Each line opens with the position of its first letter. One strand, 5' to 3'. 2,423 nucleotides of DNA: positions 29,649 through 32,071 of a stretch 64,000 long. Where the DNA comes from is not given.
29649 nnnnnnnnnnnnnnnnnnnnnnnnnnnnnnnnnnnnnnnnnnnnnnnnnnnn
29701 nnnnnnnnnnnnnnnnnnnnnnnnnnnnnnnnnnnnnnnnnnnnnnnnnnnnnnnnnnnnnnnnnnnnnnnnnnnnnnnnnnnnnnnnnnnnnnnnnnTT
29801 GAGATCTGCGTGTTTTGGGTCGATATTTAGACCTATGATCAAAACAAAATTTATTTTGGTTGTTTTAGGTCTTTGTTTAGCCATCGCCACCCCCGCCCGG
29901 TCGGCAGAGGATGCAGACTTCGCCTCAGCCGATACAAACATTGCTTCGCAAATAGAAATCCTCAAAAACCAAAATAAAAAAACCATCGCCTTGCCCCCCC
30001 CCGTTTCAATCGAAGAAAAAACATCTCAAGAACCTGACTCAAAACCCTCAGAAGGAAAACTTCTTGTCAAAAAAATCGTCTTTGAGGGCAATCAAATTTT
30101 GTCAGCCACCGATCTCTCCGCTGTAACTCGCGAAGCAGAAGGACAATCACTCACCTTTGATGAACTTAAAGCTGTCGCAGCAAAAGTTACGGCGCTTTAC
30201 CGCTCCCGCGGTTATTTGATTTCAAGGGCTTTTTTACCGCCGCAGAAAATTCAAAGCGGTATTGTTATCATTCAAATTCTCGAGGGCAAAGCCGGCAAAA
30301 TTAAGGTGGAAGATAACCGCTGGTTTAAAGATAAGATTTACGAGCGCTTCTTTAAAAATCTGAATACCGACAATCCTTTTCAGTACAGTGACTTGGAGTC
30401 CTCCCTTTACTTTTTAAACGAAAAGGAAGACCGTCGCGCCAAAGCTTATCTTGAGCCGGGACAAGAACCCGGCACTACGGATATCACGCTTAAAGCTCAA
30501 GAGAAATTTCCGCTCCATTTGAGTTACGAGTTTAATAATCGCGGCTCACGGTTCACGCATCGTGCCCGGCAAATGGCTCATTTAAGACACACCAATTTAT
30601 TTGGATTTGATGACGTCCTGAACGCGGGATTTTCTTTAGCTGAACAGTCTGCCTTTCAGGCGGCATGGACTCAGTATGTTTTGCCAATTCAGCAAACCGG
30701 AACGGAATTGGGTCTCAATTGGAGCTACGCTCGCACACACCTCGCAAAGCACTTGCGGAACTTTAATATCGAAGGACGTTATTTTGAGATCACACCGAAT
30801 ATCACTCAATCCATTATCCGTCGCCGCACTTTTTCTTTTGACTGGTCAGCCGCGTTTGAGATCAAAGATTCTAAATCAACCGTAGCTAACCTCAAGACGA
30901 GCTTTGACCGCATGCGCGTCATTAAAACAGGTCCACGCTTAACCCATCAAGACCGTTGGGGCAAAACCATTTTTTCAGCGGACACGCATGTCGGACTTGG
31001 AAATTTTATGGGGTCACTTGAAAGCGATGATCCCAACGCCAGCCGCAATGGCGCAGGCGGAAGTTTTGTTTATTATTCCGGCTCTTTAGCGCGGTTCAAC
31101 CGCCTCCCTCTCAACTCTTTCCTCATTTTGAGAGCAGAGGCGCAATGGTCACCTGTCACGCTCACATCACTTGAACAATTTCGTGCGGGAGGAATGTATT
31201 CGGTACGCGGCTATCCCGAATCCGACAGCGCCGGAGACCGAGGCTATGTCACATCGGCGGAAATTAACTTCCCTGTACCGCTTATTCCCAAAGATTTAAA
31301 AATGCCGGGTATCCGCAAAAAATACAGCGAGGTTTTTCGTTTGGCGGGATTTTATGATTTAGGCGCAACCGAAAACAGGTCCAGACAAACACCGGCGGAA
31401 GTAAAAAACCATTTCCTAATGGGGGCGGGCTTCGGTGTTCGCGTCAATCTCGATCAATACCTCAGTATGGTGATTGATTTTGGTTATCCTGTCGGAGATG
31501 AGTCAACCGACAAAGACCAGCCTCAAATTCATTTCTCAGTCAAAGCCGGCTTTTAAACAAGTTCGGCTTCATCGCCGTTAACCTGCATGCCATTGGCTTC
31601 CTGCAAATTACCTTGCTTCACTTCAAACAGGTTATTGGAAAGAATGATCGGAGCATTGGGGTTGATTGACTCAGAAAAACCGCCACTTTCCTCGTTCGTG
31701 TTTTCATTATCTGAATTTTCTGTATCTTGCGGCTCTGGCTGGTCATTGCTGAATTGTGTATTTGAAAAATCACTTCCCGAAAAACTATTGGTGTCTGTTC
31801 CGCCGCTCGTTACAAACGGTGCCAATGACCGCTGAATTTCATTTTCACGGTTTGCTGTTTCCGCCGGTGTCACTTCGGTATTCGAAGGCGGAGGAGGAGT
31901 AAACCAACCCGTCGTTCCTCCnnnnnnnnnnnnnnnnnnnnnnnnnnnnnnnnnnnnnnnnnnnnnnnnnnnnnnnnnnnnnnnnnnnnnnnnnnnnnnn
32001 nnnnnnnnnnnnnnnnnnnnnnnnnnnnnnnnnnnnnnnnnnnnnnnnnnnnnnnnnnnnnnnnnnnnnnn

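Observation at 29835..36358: Two-partner secretion locus with convergent, stop-overlapping tpsB and tpsA and no toxin/immunity module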

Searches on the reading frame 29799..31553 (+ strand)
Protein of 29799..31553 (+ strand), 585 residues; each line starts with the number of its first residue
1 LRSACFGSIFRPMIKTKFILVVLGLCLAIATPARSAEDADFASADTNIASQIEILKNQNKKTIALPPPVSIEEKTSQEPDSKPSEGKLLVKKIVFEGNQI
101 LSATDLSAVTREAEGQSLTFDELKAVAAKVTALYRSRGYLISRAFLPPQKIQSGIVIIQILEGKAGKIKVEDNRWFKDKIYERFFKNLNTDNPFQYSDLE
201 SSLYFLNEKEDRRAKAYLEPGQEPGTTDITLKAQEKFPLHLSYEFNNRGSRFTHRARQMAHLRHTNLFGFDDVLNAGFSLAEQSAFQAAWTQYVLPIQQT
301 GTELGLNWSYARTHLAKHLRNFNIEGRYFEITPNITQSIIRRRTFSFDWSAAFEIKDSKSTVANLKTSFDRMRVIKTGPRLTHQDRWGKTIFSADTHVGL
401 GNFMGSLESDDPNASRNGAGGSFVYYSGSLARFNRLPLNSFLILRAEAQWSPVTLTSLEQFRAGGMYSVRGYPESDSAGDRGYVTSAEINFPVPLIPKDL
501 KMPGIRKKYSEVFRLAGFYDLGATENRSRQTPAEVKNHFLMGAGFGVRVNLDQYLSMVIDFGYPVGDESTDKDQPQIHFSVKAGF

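Call 6: search_protein_families(library=pfam, proteins=[window:29799-31553:+], max_evalue=0.01)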
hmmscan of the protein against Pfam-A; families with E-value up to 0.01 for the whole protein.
window:29799-31553:+ (585 aa): 4 families
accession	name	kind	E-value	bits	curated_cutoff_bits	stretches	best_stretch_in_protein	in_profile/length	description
PF03865.19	ShlB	-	5.4e-31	108.6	22.7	1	225-548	1-310/311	Haemolysin secretion/activation protein ShlB/FhaC/HecB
PF08479.16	POTRA_2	-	8.5e-21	74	24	1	89-163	2-76/76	POTRA domain, ShlB-type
PF01103.29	Omp85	-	1e-11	45.4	24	1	455-581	193-321/325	Omp85 superfamily domain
PF07244.20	POTRA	-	1.4e-05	26.1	21.3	1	90-140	3-53/79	Surface antigen variable number repeat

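Call 7: search_protein_families(library=ncbifam, proteins=[window:29799-31553:+], max_evalue=0.01)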
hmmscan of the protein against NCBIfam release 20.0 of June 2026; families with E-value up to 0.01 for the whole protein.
window:29799-31553:+ (585 aa): 3 families
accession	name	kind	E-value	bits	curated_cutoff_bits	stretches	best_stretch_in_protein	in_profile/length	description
TIGR03303.1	OM_YaeT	equivalog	2e-11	43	297.15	2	455-585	610-741/741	outer membrane protein assembly factor BamA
NF047779.1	Omp85_fam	subfamily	0.0025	17.3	200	1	463-567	319-412/423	Omp85 family outer membrane protein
TIGR00992.1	3a0901s03IAP75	subfamily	0.0057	14.9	1163.25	0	455-493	609-648/718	IAP75 family chloroplast envelope protein translocase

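Call 19: find_related_loci(query=A1, collection=genome_contigs, flank=10000)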
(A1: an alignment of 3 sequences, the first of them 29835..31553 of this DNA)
Query A1 (573 aa) in genome_contigs; peptide patterns used: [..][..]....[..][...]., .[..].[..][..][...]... (x = any residue, [..] = any of these).
331 stretches matched a pattern; 102 encode a relative of the query (tblastn E <= 1e-3); the best 80 are kept; 80 distinct loci.
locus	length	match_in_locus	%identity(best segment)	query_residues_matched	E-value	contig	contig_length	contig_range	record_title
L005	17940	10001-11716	61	2-573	0e+0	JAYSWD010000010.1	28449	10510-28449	MAG: Candidatus Omnitrophota bacterium isolate GFS_12873 GFS_12873_9, whole genome shotgun sequence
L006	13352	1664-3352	45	7-573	7e-154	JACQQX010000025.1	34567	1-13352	MAG: Candidatus Omnitrophota bacterium isolate NC_groundwater_1344_Ag_S-0.2um_52_44 S_p2_S4_coassembly_k141_1281820, who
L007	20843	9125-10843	43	1-573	3e-147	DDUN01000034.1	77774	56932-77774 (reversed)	MAG TPA_asm: Candidatus Omnitrophica bacterium UBA2337 UBA2337_contig_4937, whole genome shotgun sequence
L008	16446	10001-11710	42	2-573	2e-146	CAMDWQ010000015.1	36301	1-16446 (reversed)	MAG: Candidatus Omnitrophica bacterium isolate LH-05nov19-156 genome assembly, contig: LH-05nov19-C2055, whole genome sh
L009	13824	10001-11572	42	56-573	3e-137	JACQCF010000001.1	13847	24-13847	MAG: Candidatus Omnitrophota bacterium isolate NC_groundwater_961_Pr1_S-0.2um_46_24 Montesol18-Sp2_coassembly_scaffold_2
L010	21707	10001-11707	39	3-573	3e-123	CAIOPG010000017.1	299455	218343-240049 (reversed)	MAG: Candidatus Omnitrophica bacterium isolate Umea1p4_bin-199 genome assembly, contig: bin-199:17/20, whole genome shot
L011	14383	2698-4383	31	2-566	2e-83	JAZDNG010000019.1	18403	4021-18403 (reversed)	MAG: Candidatus Omnitrophota bacterium isolate MEGAHIT-group-0.70 k141_17432869, whole genome shotgun sequence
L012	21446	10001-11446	31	76-573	2e-76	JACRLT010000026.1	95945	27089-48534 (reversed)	MAG: Candidatus Omnitrophota bacterium isolate NC_groundwater_1888_Pr3_B-0.1um_46_13 SR2-18-B1_coassembly_163985, whole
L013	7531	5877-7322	30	73-571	8e-63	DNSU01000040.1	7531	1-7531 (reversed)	MAG TPA_asm: Cyanobacteria bacterium UBA9579 contig_25870, whole genome shotgun sequence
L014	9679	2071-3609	29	60-569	1e-61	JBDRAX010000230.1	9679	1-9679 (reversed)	MAG: Candidatus Omnitrophota bacterium isolate MEGAHIT-group-1.1021 k141_9594901, whole genome shotgun sequence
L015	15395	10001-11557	31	55-573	2e-59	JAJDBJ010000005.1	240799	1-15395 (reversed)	MAG: Nitrospinaceae bacterium isolate OFTM368 OFTM368_4, whole genome shotgun sequence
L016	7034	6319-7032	42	76-314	6e-58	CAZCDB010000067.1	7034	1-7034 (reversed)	MAG TPA_asm: uncultured Planctomycetia bacterium isolate SRP150892_co2_175 genome assembly, contig: NODE_17083_length_70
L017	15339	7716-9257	30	55-568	3e-57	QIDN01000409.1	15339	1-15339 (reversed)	MAG: Nitrospirae bacterium isolate SZUA-226 Ga0063294_10001507, whole genome shotgun sequence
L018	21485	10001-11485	30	55-573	2e-55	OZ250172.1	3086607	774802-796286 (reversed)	MAG: Nitrospinaceae bacterium isolate cd866322-5d00-4b03-892d-fccb04dfdca5 genome assembly, chromosome: 1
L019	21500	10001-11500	28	56-567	8e-55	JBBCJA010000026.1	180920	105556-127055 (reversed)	MAG: Selenomonadaceae bacterium isolate MAG_CPA_14 P10A_000000108562, whole genome shotgun sequence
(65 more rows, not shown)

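Call 49: search_solved_structures(query=window:29835-31553:+, max_evalue=0.01)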
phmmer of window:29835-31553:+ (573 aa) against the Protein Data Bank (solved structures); distinct sequences matched with E-value up to 0.01: 4.
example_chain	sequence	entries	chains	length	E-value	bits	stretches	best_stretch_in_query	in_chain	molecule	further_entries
6wim_A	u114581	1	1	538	4.2e-16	62.2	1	52-260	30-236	Outer membrane transporter CdiB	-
2mhj_A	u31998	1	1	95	2.2e-12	49.9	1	67-151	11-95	TpsB4 protein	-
2x8x_X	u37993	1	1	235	1.1e-05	27.8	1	79-157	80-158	TLR1789 PROTEIN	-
9ccg_A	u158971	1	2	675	0.0062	18.7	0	77-159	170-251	POTRA domain-containing protein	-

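Call 56: find_related_loci(query=A1, collection=metagenome_contigs, flank=10000)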
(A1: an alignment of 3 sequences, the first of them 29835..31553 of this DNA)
Query A1 (573 aa) in metagenome_contigs; peptide patterns used: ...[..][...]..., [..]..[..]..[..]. (x = any residue, [..] = any of these).
600 stretches matched a pattern (row limit reached: there are more); 36 encode a relative of the query (tblastn E <= 1e-3); 36 distinct loci.
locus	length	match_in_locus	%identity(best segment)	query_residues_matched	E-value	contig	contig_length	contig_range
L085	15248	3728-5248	31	60-571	2e-77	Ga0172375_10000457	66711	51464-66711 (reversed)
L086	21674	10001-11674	31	7-567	2e-77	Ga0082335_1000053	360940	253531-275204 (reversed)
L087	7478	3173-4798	30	53-571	8e-76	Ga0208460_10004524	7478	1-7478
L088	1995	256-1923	30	6-567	4e-78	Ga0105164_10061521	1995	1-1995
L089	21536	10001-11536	32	49-570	5e-70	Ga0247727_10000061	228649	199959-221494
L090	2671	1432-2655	31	30-437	9e-61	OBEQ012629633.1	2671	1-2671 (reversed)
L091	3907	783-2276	25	57-555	6e-43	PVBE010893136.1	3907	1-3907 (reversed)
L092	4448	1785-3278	25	57-555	1e-42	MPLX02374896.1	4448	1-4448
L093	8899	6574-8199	25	32-568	4e-42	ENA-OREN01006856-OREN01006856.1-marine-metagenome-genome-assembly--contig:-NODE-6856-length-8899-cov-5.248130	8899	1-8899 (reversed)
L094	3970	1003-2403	24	65-539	1e-38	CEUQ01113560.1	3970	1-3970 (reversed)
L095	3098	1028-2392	26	113-569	9e-39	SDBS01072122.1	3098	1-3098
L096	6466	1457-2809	27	117-569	6e-37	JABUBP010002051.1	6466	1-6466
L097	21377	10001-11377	26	96-555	7e-38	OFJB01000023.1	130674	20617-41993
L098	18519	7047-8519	23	78-571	1e-32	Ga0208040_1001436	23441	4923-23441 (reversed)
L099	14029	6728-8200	23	78-571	1e-32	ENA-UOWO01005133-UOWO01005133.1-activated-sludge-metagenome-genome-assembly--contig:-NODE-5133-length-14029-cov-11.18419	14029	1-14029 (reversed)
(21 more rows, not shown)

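Call 83: list_cluster_members(proteins=[P0001, window:29835-31553:+, window:28162-29799:+])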
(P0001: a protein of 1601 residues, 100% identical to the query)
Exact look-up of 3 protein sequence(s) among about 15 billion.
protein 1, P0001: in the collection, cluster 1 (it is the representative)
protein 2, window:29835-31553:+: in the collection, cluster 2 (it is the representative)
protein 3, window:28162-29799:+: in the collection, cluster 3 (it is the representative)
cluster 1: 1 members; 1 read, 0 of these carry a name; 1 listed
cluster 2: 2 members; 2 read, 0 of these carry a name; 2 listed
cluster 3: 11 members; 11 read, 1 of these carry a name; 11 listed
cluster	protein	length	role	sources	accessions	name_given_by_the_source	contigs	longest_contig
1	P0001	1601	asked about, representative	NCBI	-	-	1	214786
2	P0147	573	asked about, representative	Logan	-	-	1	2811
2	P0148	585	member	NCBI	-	-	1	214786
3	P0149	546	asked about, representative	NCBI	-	-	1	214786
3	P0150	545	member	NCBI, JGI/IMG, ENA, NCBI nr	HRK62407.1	MAG TPA: ATP-binding cassette domain-containing protein [Candidatus Omnitrophota ... | ATP-binding cassette domain-containing protein [Candidatus Omnitrophota bacterium]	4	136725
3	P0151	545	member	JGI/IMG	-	-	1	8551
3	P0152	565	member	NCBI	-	-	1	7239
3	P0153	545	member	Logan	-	-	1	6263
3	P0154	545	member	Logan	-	-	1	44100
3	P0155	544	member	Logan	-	-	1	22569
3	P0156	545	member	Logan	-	-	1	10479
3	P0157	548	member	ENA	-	-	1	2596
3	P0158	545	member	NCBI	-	-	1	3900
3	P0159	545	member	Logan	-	-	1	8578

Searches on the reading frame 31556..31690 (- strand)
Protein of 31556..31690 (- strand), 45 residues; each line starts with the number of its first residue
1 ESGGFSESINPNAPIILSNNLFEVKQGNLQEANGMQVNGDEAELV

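Call 81: find_homologous_proteins(query=A7, max_evalue=10)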
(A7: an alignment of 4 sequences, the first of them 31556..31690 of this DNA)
Query A7 (4 sequences): 1 candidates shared short words with the query, none scored E <= 10.

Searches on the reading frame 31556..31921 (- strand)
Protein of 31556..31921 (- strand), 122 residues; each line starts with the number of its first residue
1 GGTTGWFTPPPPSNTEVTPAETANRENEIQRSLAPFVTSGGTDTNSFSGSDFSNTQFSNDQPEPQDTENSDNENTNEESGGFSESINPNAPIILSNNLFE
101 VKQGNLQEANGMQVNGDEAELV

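Call 27: search_protein_families(library=pfam, proteins=[window:31556-31921:-], max_evalue=5)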
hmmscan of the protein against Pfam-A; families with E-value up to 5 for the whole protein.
window:31556-31921:- (122 aa): 0 families

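Call 55: search_solved_structures(query=window:31556-31921:-, max_evalue=10, show_alignments=2)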
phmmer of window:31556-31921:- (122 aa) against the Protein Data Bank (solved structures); distinct sequences matched with E-value up to 10: 0.

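Call 98: search_protein_representatives(protein=window:31556-31921:-)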
Query: 122 residues. Proteins with E-value up to 0.001 (for the whole library): 4; up to 1e-10: 2; up to 1e-30: 1. The best 4 are listed.
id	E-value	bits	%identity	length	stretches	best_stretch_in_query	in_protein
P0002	1.9e-59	215.4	91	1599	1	1-122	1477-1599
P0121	2.8e-11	60.1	44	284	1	1-122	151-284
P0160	1.1e-09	55.0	31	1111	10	15-94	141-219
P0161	3.0e-07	47.1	31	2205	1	7-41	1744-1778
